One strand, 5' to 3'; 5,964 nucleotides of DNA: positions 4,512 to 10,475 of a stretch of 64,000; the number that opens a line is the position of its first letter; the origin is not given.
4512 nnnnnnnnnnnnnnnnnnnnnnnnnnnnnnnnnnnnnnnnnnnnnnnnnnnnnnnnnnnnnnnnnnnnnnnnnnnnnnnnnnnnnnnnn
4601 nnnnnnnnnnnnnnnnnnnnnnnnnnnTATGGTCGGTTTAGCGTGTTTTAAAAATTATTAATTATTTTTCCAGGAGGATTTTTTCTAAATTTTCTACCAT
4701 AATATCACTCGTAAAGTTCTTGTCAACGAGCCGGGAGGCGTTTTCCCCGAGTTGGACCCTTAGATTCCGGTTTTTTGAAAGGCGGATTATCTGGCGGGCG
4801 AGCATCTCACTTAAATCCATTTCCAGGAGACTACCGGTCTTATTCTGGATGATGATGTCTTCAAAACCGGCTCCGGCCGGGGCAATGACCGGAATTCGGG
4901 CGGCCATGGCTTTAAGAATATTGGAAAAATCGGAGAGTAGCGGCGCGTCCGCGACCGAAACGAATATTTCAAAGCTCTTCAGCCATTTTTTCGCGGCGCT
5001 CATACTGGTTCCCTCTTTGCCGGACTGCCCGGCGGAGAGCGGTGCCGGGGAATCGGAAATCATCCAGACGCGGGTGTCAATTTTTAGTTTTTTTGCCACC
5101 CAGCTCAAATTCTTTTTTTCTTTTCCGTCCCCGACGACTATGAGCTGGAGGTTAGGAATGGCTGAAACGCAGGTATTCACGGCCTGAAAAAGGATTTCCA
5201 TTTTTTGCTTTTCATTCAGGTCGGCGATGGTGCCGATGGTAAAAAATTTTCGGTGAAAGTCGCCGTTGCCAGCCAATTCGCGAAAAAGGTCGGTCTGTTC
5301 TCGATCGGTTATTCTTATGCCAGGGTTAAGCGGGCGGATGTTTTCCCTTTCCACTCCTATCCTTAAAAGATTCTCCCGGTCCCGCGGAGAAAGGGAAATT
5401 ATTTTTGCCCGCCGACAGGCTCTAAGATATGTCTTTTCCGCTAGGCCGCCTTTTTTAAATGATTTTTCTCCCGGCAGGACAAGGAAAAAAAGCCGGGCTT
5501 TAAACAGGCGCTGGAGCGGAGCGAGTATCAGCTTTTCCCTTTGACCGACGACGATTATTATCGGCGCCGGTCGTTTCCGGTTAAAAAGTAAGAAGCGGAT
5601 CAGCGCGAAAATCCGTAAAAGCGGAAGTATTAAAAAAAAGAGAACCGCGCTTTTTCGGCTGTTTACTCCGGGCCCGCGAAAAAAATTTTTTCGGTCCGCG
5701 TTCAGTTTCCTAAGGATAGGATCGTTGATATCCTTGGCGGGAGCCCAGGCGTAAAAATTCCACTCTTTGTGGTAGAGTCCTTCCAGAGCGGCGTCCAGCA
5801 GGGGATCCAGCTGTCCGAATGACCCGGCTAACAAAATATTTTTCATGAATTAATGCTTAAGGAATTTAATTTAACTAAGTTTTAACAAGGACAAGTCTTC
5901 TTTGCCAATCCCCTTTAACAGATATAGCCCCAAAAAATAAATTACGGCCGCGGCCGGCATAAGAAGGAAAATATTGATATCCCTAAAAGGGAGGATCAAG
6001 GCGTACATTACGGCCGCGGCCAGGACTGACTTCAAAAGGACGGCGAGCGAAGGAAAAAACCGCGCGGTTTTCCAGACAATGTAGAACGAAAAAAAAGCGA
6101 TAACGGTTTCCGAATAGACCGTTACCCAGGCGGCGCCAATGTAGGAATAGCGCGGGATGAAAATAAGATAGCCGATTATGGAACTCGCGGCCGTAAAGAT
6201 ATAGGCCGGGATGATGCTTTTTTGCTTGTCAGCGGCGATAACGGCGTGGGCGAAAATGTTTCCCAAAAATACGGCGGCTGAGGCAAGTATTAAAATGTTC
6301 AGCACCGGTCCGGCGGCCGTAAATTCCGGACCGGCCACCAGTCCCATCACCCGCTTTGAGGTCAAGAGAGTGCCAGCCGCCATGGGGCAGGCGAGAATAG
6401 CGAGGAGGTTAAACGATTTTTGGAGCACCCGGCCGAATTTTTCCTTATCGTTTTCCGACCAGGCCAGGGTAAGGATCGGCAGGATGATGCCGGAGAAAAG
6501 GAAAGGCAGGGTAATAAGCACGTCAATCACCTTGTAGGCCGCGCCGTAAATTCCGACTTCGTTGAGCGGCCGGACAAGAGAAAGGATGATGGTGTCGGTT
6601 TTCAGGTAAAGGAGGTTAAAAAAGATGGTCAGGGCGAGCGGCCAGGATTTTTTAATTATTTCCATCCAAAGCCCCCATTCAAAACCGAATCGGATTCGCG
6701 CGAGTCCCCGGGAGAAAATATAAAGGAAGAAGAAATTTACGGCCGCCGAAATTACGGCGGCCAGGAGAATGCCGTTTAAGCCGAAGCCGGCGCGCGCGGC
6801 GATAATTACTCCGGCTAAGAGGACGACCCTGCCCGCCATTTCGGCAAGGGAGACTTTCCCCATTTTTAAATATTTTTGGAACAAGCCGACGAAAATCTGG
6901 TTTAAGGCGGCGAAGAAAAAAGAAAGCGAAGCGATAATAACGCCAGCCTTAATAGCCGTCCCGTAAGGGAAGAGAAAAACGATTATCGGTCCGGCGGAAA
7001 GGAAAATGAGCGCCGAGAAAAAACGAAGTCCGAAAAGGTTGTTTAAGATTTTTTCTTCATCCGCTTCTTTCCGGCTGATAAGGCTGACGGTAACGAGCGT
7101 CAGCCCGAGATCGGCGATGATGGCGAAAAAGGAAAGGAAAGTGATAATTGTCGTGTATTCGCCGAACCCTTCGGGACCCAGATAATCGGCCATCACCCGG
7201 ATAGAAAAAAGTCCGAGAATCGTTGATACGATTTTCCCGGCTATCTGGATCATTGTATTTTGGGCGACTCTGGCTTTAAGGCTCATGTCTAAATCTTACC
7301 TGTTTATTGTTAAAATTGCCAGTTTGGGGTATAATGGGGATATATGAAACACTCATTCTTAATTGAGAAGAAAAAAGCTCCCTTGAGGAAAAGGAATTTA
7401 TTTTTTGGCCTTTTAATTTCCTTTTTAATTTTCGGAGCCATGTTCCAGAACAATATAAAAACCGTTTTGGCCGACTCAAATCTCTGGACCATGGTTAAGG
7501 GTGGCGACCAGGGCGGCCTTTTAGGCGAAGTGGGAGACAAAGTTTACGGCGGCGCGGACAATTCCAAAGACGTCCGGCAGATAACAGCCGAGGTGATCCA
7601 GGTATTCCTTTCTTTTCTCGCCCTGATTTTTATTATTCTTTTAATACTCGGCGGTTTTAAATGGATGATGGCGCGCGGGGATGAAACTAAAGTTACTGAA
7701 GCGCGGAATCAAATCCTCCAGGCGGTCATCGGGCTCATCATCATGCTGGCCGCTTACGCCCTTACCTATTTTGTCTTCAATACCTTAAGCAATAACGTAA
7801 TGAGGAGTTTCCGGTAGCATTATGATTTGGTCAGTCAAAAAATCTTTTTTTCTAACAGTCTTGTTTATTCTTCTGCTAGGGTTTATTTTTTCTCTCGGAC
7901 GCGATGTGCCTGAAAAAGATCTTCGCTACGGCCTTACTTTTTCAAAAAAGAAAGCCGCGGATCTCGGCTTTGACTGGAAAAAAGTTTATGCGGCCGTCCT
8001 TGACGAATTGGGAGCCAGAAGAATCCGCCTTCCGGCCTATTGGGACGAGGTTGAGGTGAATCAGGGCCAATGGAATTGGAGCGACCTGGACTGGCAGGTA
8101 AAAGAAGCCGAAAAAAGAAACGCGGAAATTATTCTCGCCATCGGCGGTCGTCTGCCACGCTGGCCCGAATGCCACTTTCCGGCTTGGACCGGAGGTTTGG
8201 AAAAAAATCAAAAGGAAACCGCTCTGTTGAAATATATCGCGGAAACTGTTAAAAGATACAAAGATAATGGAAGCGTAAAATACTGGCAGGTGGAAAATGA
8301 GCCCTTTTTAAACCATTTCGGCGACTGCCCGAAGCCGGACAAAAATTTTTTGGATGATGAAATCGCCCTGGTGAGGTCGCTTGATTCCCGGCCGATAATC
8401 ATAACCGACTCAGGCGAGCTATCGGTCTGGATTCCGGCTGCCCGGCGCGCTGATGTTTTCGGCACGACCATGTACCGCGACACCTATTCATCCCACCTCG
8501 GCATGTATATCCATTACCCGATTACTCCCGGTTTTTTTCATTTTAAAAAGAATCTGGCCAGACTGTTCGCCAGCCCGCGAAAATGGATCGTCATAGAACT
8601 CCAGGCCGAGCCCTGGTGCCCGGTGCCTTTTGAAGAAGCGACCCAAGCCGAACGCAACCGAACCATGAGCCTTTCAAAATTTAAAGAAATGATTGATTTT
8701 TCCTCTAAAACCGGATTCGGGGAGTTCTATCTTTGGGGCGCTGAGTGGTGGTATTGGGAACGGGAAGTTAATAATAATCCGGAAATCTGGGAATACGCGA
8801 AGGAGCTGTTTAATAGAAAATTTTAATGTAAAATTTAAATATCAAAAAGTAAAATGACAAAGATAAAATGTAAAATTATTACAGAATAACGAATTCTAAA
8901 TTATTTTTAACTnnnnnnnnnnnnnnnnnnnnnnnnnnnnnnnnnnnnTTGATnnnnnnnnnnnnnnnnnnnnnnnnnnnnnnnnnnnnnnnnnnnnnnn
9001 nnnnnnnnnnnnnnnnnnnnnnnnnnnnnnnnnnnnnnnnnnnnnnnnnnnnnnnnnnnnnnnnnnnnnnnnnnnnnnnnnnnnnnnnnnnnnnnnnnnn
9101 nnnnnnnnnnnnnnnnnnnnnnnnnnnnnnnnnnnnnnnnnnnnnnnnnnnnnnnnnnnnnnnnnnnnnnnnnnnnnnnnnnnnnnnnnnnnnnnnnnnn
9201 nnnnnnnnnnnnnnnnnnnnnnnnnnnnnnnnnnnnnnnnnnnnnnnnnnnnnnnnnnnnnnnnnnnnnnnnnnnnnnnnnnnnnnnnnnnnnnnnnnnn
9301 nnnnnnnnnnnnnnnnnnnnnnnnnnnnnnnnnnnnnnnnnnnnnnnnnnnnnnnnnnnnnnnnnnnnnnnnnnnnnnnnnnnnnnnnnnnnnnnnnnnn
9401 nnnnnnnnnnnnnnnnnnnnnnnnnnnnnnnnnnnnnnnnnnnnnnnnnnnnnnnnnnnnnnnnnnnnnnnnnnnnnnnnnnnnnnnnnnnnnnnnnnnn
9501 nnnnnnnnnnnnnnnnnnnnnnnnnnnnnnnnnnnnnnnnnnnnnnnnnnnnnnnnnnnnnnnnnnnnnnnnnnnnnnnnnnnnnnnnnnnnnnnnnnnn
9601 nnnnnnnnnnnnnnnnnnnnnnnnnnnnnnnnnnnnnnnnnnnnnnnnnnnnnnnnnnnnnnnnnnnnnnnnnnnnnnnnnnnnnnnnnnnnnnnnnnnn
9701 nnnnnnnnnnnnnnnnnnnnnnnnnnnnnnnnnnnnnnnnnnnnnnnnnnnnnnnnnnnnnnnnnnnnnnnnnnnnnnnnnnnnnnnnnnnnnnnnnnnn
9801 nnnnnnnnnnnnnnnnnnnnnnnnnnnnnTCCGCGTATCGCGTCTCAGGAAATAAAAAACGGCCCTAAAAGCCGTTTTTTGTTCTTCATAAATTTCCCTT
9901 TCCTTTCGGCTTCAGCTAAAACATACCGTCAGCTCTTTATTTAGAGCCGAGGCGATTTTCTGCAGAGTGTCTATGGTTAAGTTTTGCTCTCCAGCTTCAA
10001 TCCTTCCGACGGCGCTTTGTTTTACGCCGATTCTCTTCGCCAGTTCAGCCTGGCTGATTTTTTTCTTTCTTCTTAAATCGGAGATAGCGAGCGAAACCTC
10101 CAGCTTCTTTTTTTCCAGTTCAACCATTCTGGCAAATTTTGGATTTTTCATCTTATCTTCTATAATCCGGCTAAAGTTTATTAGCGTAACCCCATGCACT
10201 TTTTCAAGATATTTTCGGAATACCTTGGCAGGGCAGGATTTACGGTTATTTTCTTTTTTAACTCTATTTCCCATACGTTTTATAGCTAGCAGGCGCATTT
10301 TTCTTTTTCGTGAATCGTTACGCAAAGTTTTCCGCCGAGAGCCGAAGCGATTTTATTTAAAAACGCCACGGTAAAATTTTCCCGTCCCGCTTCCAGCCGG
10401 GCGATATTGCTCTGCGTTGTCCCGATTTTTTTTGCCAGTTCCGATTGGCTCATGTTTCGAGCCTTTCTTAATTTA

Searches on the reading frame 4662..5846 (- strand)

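Call 34: search_protein_families(library=pfam, proteins=[window:4662-5846:-], max_evalue=0.00001)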
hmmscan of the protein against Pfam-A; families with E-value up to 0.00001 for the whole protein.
window:4662-5846:- (394 aa): 2 families
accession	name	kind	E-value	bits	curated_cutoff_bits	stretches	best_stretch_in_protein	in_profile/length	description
PF00534.26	Glycos_transf_1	-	3e-16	59.9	26.4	1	310-371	109-170/172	Glycosyl transferases group 1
PF13692.12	Glyco_trans_1_4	-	5.7e-11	43.3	27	1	203-359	3-142/142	Glycosyl transferases group 1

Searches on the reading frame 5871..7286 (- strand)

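Call 34: search_protein_families(library=pfam, proteins=[window:5871-7286:-], max_evalue=0.00001)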
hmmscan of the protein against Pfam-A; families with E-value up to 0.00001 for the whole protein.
window:5871-7286:- (471 aa): 2 families
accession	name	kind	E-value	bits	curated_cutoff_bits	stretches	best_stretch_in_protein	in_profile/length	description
PF13440.11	Polysacc_synt_3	-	4.3e-25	89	23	1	31-324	1-290/293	Polysaccharide biosynthesis protein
PF01943.22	Polysacc_synt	-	2.1e-24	86.9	28.2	1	7-260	1-257/274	Polysaccharide biosynthesis protein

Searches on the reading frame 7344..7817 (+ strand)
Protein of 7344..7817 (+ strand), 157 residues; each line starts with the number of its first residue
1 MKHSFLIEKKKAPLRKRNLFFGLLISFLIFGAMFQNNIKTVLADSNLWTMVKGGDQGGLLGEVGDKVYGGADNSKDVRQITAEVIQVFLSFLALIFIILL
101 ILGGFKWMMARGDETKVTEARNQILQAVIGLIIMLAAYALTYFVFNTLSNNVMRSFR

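Call 80: search_protein_families(library=pfam, proteins=[window:7344-7817:+], max_evalue=1)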
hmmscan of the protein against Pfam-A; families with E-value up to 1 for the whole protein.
window:7344-7817:+ (157 aa): 12 families
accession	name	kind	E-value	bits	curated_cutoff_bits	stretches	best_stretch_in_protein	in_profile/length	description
PF18895.5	T4SS_pilin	-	1.6e-08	34.9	26.6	1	80-144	8-71/71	Type IV secretion system pilin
PF13273.12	DUF4064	-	0.016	15.9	32.1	1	21-111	15-82/102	Protein of unknown function (DUF4064)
PF04290.18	DctQ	-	0.027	14.8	28.3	1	83-145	63-127/132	Tripartite ATP-independent periplasmic transporters, DctQ component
PF09813.14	Coa3_cc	-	0.029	14.5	27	1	8-31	3-27/48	Cytochrome c oxidase assembly factor 3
PF04956.18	TrbC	-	0.031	14.9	27.9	1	75-139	35-93/98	TrbC/VIRB2 pilin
PF02674.22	Colicin_V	-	0.032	14.7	29.3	1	80-149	53-122/144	Colicin V production protein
PF19607.4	DUF6112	-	0.053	13.8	25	1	82-133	17-70/88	Family of unknown function (DUF6112)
PF05987.18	DUF898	-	0.068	12.7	28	1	82-151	178-251/336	Bacterial protein of unknown function (DUF898)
PF04235.18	DUF418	-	0.15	12.5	23.6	1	87-155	19-86/163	Protein of unknown function (DUF418)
PF00482.28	T2SSF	-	0.23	11.9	25.2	1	44-108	61-122/125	Type II secretion system (T2SS), protein F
PF17592.7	DUF5489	-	0.29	12.1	27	0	124-144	12-32/78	Family of unknown function (DUF5489)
PF04246.17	RseC_MucC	-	0.35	11.2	24.4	1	87-150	67-120/130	Positive regulator of sigma(E), RseC/MucC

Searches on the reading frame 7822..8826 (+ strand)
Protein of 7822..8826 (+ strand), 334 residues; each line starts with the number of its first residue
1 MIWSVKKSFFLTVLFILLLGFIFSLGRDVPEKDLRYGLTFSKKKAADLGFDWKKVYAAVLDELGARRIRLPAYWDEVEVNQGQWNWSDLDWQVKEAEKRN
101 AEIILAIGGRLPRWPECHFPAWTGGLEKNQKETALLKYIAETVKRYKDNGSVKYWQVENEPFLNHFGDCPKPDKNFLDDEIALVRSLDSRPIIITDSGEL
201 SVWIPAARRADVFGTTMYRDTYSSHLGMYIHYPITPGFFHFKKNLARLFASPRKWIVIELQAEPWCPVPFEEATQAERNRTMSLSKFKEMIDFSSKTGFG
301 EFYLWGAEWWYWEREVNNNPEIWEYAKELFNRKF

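Call 80: search_protein_families(library=pfam, proteins=[window:7822-8826:+], max_evalue=1)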
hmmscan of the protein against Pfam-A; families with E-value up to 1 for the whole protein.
window:7822-8826:+ (334 aa): 3 families
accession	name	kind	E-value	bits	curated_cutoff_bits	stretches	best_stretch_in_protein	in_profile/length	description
PF00331.26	Glyco_hydro_10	-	6.8e-06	26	22.1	1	74-164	47-132/311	Glycosyl hydrolase family 10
PF02449.21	Glyco_hydro_42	-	4.2e-05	23.5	21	2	138-163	115-140/376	Beta-galactosidase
PF02836.23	Glyco_hydro_2_C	-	0.1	12.1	21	1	127-205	102-164/302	Glycosyl hydrolases family 2, TIM barrel domain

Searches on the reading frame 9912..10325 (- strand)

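Call 6: search_protein_families(library=pfam, proteins=[window:9912-10325:-], max_evalue=0.001)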
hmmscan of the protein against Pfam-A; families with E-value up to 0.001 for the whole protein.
window:9912-10325:- (137 aa): 6 families
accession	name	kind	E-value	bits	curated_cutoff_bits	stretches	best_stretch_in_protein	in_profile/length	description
PF01381.28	HTH_3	-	9.6e-17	61.2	23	1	82-133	2-53/55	Helix-turn-helix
PF13443.12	HTH_26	-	2.2e-09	37.8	22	1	81-129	2-51/63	Cro/C1-type HTH DNA-binding domain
PF13560.12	HTH_31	-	7.3e-08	33.1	27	1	83-128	8-54/64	Helix-turn-helix domain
PF13744.12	HTH_37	-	4.4e-05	23.7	27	1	73-134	15-77/80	Helix-turn-helix domain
PF12844.13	HTH_19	-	6e-05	23.3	30.2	0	83-129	6-52/64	Helix-turn-helix domain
PF22495.2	HTH_92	-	0.00013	21.6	27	1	83-113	2-32/45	RsaL-like HTH domain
